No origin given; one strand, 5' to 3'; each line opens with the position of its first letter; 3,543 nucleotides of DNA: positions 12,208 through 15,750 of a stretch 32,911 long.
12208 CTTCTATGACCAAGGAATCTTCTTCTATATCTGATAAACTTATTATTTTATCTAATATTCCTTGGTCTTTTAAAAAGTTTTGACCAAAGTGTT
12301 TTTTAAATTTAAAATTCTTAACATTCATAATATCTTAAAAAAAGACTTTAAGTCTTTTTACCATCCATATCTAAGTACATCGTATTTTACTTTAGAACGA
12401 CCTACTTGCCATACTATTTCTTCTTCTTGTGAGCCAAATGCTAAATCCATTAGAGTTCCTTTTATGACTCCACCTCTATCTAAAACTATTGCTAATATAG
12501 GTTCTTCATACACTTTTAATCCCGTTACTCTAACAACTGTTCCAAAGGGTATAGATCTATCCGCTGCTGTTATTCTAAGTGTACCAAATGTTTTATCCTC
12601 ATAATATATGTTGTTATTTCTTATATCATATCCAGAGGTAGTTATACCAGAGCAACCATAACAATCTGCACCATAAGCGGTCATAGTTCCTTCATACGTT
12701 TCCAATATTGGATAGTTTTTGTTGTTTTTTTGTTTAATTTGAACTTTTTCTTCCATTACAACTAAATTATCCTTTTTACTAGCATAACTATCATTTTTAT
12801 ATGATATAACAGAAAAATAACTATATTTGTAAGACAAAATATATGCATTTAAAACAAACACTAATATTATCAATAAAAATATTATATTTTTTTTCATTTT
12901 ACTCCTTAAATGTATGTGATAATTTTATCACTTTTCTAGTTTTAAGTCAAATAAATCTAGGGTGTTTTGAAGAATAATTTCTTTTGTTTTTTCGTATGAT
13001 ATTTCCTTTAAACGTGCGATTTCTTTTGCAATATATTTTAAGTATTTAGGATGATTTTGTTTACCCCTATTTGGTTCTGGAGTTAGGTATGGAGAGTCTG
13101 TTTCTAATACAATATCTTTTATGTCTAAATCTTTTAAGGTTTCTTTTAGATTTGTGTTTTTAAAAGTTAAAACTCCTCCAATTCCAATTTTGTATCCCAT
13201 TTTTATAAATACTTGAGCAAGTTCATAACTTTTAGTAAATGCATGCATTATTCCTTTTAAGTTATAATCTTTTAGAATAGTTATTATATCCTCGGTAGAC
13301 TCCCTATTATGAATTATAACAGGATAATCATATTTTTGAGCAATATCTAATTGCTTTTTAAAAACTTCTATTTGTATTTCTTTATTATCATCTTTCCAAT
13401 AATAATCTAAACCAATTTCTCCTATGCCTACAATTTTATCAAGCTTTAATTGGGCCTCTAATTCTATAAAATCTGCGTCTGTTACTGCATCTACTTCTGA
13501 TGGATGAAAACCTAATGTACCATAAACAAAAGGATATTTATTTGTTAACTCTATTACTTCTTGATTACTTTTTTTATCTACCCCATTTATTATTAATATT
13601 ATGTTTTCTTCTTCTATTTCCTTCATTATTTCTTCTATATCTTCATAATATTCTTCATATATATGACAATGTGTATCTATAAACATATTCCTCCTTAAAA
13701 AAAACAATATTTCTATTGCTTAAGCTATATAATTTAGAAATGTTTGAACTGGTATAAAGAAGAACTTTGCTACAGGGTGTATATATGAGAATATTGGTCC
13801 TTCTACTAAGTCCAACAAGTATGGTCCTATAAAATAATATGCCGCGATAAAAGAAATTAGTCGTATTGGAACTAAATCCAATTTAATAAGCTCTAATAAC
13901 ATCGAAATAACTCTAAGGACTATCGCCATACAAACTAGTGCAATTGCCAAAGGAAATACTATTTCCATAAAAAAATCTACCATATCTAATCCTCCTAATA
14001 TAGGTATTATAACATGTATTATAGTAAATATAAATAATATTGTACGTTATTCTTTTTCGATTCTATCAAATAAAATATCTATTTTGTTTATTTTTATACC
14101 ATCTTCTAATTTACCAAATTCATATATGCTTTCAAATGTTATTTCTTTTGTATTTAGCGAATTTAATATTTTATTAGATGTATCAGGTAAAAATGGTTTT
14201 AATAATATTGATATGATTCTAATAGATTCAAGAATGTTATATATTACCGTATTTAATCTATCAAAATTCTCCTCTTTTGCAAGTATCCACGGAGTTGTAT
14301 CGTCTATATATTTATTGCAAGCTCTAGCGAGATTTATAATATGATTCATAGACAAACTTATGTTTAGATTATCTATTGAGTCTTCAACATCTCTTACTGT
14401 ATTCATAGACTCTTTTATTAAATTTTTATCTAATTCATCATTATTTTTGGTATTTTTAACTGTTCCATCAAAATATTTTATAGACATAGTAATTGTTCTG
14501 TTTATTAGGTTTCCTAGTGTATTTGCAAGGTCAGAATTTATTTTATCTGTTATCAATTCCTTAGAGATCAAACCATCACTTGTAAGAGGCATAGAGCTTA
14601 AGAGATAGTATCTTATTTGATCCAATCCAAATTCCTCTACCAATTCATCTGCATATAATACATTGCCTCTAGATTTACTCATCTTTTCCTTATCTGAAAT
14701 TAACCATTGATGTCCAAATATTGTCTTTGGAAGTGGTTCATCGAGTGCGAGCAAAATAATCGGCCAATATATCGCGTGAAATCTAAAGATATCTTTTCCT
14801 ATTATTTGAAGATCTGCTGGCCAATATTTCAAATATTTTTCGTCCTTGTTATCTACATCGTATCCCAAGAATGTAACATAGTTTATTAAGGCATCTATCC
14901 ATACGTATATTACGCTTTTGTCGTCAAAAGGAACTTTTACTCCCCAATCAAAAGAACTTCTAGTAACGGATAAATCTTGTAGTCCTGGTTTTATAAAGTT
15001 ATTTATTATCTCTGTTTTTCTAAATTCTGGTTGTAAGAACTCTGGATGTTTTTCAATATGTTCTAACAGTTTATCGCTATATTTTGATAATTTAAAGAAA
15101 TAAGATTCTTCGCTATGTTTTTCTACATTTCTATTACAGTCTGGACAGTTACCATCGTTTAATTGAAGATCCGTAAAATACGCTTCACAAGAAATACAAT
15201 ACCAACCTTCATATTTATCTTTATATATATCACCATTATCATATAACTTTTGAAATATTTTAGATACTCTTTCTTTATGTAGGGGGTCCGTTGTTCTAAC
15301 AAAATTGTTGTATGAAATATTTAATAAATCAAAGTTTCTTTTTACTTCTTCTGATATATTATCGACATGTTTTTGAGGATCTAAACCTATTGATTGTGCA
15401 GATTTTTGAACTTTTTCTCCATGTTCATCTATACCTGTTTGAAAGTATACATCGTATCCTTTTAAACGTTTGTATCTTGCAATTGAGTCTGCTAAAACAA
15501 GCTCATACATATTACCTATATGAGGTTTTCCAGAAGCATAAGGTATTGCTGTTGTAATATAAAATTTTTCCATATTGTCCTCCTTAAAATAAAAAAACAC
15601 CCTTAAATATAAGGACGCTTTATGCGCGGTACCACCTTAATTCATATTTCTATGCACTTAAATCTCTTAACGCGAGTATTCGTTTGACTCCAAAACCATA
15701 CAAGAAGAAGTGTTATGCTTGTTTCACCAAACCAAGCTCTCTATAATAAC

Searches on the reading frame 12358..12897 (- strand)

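Call 37: search_protein_families(library=pfam, proteins=[window:12358-12897:-], max_evalue=0.00001)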
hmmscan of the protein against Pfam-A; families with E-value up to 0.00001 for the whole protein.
window:12358-12897:- (179 aa): 1 family
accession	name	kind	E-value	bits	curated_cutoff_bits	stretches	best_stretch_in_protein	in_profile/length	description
PF06725.17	3D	-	4e-07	30.6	23.8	1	110-163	3-59/72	3D domain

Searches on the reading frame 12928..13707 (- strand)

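Call 37: search_protein_families(library=pfam, proteins=[window:12928-13707:-], max_evalue=0.00001)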
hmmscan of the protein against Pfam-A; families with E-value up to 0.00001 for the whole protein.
window:12928-13707:- (259 aa): 1 family
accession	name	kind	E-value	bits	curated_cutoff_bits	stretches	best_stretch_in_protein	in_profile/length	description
PF01026.27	TatD_DNase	-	3.2e-78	263.1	27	1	10-253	1-252/253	TatD related DNase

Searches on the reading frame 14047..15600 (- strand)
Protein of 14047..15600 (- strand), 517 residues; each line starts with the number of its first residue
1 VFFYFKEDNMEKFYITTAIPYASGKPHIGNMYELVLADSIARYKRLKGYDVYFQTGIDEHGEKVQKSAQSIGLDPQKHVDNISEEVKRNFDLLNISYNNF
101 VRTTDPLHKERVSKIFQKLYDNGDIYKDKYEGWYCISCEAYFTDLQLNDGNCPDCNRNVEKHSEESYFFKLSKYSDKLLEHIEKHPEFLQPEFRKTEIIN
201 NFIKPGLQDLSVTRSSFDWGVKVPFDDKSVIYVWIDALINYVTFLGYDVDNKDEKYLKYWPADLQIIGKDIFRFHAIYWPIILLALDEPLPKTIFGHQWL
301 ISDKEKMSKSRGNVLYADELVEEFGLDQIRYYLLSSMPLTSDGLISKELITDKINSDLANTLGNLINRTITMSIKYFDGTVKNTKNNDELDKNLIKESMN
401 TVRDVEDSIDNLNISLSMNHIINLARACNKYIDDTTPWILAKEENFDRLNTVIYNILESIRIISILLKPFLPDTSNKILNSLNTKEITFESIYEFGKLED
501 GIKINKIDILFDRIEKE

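Call 37: search_protein_families(library=pfam, proteins=[window:14047-15600:-], max_evalue=0.00001)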
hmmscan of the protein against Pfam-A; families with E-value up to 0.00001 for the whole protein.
window:14047-15600:- (517 aa): 6 families
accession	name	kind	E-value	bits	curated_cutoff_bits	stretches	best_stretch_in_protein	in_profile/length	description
PF09334.17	tRNA-synt_1g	-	2.2e-111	372.9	20.1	2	157-369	174-390/391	tRNA synthetases class I (M)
PF00133.28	tRNA-synt_1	-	5.5e-34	118.1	22.7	2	7-225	19-245/414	tRNA synthetases class I (I, L, M and V)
PF01406.26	tRNA-synt_1e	-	4.3e-14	53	27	1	23-130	20-126/301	tRNA synthetases class I (C) catalytic domain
PF19303.5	Anticodon_3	-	6.8e-13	49.2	23.5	1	386-517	6-138/152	Anticodon binding domain of methionyl tRNA ligase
PF08264.19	Anticodon_1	-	1.5e-08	35.1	25.1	1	391-494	1-105/148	Anticodon-binding domain of tRNA ligase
PF01921.24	tRNA-synt_1f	-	5.3e-07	29.3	27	0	284-345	260-321/360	tRNA synthetases class I (K)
